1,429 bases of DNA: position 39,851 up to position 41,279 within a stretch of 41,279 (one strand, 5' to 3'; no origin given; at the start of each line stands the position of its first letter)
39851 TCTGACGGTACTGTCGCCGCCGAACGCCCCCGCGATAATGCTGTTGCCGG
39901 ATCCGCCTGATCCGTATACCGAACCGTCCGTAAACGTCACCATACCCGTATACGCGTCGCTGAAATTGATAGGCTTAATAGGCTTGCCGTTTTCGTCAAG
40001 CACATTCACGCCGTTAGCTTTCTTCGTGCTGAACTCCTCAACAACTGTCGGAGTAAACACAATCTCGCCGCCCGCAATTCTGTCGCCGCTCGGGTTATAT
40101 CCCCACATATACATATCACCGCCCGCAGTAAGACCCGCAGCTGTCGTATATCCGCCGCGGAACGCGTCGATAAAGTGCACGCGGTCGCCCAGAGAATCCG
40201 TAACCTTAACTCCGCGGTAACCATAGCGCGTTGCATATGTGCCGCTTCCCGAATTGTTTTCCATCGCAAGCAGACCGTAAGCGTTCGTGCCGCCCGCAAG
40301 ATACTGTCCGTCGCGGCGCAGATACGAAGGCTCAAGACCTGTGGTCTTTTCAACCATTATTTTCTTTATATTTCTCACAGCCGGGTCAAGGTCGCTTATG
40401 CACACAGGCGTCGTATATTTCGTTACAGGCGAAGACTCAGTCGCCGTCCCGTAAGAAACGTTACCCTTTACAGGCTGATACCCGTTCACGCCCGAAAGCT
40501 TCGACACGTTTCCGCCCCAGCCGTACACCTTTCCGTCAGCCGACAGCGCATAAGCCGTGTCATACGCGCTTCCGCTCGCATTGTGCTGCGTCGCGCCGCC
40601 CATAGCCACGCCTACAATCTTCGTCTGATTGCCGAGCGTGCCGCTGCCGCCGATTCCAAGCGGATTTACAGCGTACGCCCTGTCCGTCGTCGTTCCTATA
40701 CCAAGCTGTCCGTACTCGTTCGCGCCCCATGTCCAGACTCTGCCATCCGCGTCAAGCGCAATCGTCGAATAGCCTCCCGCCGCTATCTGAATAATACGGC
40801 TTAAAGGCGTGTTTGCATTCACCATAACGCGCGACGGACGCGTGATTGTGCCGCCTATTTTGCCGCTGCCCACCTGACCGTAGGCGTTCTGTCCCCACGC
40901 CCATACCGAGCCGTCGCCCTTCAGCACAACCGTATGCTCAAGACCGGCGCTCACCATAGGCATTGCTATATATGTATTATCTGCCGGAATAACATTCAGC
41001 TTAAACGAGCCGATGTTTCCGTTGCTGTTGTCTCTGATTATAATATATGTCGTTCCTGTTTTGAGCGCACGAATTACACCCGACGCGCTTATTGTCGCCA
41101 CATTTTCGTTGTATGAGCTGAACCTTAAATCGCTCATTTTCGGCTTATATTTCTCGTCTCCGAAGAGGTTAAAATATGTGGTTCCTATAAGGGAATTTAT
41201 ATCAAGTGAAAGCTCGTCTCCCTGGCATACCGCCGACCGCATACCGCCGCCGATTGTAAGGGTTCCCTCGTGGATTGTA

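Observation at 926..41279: One reading frame of >40.3 kb: a >13,450-residue surface giant with no recognisable catalytic domain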

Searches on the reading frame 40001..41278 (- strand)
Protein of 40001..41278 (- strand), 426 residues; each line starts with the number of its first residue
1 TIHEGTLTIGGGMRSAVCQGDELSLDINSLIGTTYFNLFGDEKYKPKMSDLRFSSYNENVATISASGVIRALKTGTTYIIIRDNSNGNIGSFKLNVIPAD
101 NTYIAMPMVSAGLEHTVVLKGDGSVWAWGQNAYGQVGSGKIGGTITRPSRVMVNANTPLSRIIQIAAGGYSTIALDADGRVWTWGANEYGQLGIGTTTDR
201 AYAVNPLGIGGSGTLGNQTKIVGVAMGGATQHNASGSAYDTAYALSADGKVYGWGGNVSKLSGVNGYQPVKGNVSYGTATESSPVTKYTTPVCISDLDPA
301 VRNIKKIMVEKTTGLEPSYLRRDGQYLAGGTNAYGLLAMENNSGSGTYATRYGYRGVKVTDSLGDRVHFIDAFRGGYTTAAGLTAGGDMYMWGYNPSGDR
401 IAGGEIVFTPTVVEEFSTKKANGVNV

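Call 11: find_related_loci(query=window:40001-41278:-, collection=metagenome_contigs, flank=10000)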
Query window:40001-41278:- (426 aa) in metagenome_contigs; peptide patterns used: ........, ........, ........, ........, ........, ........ (x = any residue, [..] = any of these).
78 stretches matched a pattern; 34 encode a relative of the query (tblastn E <= 1e-3); 34 distinct loci.
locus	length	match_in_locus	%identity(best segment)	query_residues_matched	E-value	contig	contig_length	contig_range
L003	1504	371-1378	37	71-399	5e-24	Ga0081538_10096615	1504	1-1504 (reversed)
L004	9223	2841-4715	31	39-413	4e-23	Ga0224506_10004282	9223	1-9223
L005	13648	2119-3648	30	105-399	6e-23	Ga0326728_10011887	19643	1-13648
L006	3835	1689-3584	29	9-414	1e-21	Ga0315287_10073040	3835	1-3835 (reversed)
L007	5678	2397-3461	39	71-423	3e-21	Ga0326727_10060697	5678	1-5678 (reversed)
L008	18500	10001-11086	41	84-260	2e-20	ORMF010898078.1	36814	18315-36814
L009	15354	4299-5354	29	69-412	1e-19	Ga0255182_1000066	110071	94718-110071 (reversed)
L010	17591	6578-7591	41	15-393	7e-21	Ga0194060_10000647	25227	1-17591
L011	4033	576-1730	44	97-249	7e-19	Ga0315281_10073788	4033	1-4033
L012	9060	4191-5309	29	109-398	1e-18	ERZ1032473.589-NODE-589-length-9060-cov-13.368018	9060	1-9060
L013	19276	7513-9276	30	11-421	4e-21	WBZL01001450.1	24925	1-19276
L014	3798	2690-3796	33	98-399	5e-18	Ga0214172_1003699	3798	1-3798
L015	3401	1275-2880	36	71-399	7e-18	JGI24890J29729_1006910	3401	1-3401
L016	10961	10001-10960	27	116-398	1e-17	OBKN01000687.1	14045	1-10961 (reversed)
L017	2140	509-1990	35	39-414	2e-17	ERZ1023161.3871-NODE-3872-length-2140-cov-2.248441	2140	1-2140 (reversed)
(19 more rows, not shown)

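Call 19: find_related_loci(query=window:40001-41278:-, collection=genome_contigs, flank=10000)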
Query window:40001-41278:- (426 aa) in genome_contigs; peptide patterns used: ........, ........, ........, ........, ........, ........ (x = any residue, [..] = any of these).
34 stretches matched a pattern; 11 encode a relative of the query (tblastn E <= 1e-3); 11 distinct loci.
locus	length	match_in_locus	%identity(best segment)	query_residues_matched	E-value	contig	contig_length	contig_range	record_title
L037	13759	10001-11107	30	92-425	2e-25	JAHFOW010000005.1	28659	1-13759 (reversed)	MAG: Planctomycetota bacterium isolate nzgw512 NODE_847_length_28660_cov_5.686885, whole genome shotgun sequence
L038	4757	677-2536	35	32-398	8e-24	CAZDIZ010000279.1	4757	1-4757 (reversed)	MAG TPA_asm: uncultured Solibacteraceae bacterium isolate binchicken_co20_389 genome assembly, contig: NODE_31870_length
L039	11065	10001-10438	37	109-271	3e-22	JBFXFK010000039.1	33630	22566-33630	MAG: Desulfatirhabdiaceae bacterium isolate CA_2019_TPIn_138 NODE_4044_length_33630_cov_8.225741_TPIn, whole genome shot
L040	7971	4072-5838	30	11-421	2e-21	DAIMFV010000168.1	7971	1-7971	MAG TPA_asm: Acidimicrobiales bacterium isolate CTOTU2458 NODE_3774_length_7971_cov_4.055331, whole genome shotgun seque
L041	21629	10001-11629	27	71-399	9e-21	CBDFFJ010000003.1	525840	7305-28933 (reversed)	MAG: Chitinophagaceae bacterium isolate 022e2b48-df54-42b7-b031-1e78a85b5e01 genome assembly, contig: contig_3, whole ge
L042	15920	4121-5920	31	71-424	6e-20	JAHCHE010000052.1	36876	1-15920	MAG: Bryobacteraceae bacterium isolate TGS_ACI2 ACI2_52, whole genome shotgun sequence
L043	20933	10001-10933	41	119-361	7e-18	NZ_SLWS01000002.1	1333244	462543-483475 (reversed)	Actinocrispum wychmicini strain DSM 45934 Ga0310477_102, whole genome shotgun sequence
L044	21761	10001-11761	44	105-341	8e-16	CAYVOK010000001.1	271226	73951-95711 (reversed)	MAG TPA_asm: uncultured Acidimicrobiaceae bacterium isolate SRP193358_co1_762 genome assembly, contig: NODE_9_length_271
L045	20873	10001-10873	30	108-424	2e-15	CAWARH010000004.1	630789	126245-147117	MAG: uncultured Actinomycetota bacterium isolate MFD02581.bin.1.270 genome assembly, contig: contig_15224, whole genome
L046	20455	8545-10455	27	36-417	3e-15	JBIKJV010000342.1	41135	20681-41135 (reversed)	MAG: Phycisphaerales bacterium isolate ME2014-07-04_3300034018_group5_bin62 Rohwer_bin1603_scaffold_16_c1, whole genome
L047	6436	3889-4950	26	109-413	1e-9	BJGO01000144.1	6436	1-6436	Bacteroidota bacterium LBMAG_Bacteroidetes_epi.bin4 DNA, sequence144, whole genome shotgun sequence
